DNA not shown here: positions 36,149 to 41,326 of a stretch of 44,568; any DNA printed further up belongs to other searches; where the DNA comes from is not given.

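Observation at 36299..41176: Architecture of the 1625-aa protein: about 1250 aa of unknown N-terminal and coiled-coil sequence ahead of a C-terminal MoxR-type ATPase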

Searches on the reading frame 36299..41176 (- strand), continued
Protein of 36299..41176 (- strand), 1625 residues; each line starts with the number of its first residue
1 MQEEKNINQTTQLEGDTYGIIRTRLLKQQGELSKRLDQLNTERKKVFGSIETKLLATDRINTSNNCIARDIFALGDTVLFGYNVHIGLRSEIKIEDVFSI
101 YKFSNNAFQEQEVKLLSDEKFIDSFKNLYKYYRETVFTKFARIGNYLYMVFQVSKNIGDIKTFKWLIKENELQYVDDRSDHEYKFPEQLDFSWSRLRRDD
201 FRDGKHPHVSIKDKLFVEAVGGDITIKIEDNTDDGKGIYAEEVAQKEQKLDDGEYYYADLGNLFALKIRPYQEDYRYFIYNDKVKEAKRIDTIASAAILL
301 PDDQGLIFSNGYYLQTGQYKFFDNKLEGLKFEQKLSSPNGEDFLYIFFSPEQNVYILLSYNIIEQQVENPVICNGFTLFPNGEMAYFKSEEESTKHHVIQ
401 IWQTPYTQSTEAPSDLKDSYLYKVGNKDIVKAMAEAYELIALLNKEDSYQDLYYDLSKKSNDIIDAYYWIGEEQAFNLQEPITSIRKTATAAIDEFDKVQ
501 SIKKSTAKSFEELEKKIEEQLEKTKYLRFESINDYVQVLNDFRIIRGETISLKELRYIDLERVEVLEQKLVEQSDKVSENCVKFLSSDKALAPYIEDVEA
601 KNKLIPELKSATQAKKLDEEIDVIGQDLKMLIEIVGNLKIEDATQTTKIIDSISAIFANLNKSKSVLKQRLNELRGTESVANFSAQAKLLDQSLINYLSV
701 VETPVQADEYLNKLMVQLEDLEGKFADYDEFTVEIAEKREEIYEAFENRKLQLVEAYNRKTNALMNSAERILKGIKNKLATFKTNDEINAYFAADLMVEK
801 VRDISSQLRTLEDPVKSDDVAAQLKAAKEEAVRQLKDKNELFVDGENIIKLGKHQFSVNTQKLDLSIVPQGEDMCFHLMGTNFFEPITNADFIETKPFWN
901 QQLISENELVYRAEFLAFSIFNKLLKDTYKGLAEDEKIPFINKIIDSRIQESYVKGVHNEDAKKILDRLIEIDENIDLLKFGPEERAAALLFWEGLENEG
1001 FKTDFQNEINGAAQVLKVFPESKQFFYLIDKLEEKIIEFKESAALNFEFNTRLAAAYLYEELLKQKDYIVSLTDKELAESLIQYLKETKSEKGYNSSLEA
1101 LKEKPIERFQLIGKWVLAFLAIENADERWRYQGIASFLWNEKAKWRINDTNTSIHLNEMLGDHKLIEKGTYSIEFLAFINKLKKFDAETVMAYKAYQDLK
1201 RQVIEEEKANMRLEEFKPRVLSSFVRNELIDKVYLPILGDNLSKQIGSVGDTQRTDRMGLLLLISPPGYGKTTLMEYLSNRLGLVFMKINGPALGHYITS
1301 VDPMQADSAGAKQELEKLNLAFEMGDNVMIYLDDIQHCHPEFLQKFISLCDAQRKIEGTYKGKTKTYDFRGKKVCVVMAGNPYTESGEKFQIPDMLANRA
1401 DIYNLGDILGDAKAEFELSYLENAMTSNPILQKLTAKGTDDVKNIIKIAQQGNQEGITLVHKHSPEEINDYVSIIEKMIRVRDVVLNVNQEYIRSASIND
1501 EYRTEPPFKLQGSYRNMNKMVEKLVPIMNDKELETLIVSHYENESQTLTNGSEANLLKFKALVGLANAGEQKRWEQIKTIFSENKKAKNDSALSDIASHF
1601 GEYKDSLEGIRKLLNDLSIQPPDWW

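Call 31: find_encoding_contigs(protein=P0375, flank=8000, max_places=1)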
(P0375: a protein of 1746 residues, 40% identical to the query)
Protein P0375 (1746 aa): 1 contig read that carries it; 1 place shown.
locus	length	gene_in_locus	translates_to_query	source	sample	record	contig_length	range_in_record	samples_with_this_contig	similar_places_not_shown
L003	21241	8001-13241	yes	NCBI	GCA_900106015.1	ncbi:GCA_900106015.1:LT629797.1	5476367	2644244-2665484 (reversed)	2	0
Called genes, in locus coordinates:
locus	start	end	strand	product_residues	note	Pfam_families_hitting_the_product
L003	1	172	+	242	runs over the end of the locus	PF10411:DsbC_N, PF13098:Thioredoxin_2, PF13462:Thioredoxin_4 (faint), PF01323:DSBA (weak)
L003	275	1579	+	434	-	PF01408:GFO_IDH_MocA (weak), PF03447:NAD_binding_3, PF00742:Homoserine_dh, PF01842:ACT, PF22629:ACT_AHAS_ss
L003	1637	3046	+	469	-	PF14821:Thr_synth_N, PF00291:PALP, PF24857:THR4_C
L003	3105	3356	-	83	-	-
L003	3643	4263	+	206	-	PF09938:DUF2170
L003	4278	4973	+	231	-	PF04012:PspA_IM30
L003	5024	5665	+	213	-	-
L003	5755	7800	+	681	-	-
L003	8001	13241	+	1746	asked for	PF12458:DUF3686, PF00004:AAA (faint), PF25472:DUF7902, PF07728:AAA_5 (weak)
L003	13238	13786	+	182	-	PF01694:Rhomboid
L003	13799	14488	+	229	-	PF07894:SACK1 (faint), PF13091:PLDc_2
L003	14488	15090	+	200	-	-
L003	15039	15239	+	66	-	-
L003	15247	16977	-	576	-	-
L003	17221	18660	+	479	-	PF00128:Alpha-amylase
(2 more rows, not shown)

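Call 32: find_encoding_contigs(protein=P0284, flank=8000, max_places=1)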
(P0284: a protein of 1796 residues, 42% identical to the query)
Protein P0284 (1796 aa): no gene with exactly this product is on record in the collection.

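Call 58: find_related_loci(query=A1, collection=genome_contigs, flank=10000)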
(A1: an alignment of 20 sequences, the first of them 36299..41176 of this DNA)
Query A1 (1625 aa) in genome_contigs; peptide patterns used: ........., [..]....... (x = any residue, [..] = any of these).
600 stretches matched a pattern (row limit reached: there are more); 579 encode a relative of the query (tblastn E <= 1e-3); the best 80 are kept; 80 distinct loci.
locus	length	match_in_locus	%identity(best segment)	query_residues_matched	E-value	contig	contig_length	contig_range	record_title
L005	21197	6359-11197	55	3-1614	0e+0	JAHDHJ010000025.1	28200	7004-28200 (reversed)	MAG: Saprospiraceae bacterium isolate MAG-67 RZ_4708, whole genome shotgun sequence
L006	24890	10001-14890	51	9-1615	0e+0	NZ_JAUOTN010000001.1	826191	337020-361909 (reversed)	Pontibacter coccineus strain BT731 NODE_1_length_826191_cov_40.291961, whole genome shotgun sequence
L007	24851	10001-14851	52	4-1616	0e+0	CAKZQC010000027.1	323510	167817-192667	MAG TPA_asm: uncultured Saprospiraceae bacterium isolate ERR2094174_bin.4_CONCOCT_v1.1_MAG genome assembly, contig: ERZ6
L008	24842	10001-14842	52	3-1614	0e+0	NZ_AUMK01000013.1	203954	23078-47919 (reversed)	Aquimarina latercula DSM 2041 H526DRAFT_scaffold00010.10_C, whole genome shotgun sequence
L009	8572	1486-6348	51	13-1612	0e+0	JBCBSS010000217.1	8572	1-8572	MAG: Bacteroidota bacterium isolate J06638_29 NODE_217_length_8572_cov_9.057092, whole genome shotgun sequence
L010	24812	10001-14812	53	12-1614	0e+0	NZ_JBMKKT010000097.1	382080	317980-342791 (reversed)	Tenacibaculum sp. MEBiC06402 k141_59, whole genome shotgun sequence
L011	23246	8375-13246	52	12-1615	0e+0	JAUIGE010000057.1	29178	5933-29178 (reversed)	MAG: Bacteroidia bacterium isolate Co_bin.136 NODE_9451_length_29178_cov_2.870022, whole genome shotgun sequence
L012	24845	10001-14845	52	8-1611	0e+0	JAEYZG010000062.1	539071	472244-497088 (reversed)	MAG: Bacteroidetes bacterium isolate OH_CBlB_80 k127_302336, whole genome shotgun sequence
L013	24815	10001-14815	51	7-1614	0e+0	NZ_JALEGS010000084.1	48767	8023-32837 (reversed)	MAG: Phaeodactylibacter sp. isolate HH_bin12 k97_121684, whole genome shotgun sequence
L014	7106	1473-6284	51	8-1611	0e+0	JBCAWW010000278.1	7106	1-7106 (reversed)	MAG: Bacteroidota bacterium isolate J06554_4 NODE_278_length_7106_cov_6.217385, whole genome shotgun sequence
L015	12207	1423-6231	52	13-1614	0e+0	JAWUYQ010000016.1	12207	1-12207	MAG: Flavobacteriaceae bacterium isolate HBSea_ice_MAG857 BAT.857_918688_flag=1_multi=6.0000_len=12207, whole genome sho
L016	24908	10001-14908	50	2-1615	0e+0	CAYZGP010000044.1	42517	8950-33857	MAG TPA_asm: uncultured Pirellulaceae bacterium isolate SRP114822_co2_89 genome assembly, contig: NODE_748_length_42517_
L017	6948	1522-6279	52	12-1588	0e+0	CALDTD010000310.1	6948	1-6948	MAG: uncultured Flavobacteriales bacterium isolate L1_Bin_METABAT__124_sub_1 genome assembly, contig: c_000001051435, wh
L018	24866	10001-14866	52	1-1616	0e+0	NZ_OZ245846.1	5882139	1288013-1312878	MAG: Ulvibacterium sp. isolate 40d8580c-2cfc-4524-b3ab-290e7e8e622b chromosome 1, complete sequence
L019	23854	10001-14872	51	5-1614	0e+0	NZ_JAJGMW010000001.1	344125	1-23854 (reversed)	Leeuwenhoekiella parthenopeia strain Mr9 Scaffold1, whole genome shotgun sequence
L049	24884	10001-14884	47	12-1620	0e+0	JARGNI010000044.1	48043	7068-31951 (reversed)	MAG: Verrucomicrobiales bacterium isolate bin_ak_oxhcr2.025 NODE_603_length_48043_cov_135.658665, whole genome shotgun s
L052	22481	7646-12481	52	13-1620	0e+0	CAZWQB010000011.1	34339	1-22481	MAG TPA_asm: uncultured Roseivirgaceae bacterium isolate SRP220891_co3_507 genome assembly, contig: NODE_1236_length_343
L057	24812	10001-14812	47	1-1610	0e+0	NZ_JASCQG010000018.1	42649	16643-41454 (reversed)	Empedobacter sedimenti strain DT-LB-19 DL19_scaffold18, whole genome shotgun sequence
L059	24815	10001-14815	47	1-1610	0e+0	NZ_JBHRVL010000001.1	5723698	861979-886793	Sphingobacterium zeae strain CCM 8652 tig00000652, whole genome shotgun sequence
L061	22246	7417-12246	47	6-1610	0e+0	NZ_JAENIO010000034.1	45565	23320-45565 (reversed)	Roseibacillus ishigakijimensis strain KCTC 12986 scaffold_34_45566, whole genome shotgun sequence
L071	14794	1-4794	45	26-1610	0e+0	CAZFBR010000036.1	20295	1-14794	MAG TPA_asm: uncultured bacterium isolate SRP089250_co1_180 genome assembly, contig: NODE_4282_length_20295_cov_5.642342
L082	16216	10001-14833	44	12-1620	0e+0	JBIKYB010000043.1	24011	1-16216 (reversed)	MAG: Prosthecobacter sp. isolate ME2015-10-10_3300044731_group6_bin110 Rohwer_bin2784_scaffold_1132_c1, whole genome sho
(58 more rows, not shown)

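Call 88: list_cluster_members(proteins=[P0001])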
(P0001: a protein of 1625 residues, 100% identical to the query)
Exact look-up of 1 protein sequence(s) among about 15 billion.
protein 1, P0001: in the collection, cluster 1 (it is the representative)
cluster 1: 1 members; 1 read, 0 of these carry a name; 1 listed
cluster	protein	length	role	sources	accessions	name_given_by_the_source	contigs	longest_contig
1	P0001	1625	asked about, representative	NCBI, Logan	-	-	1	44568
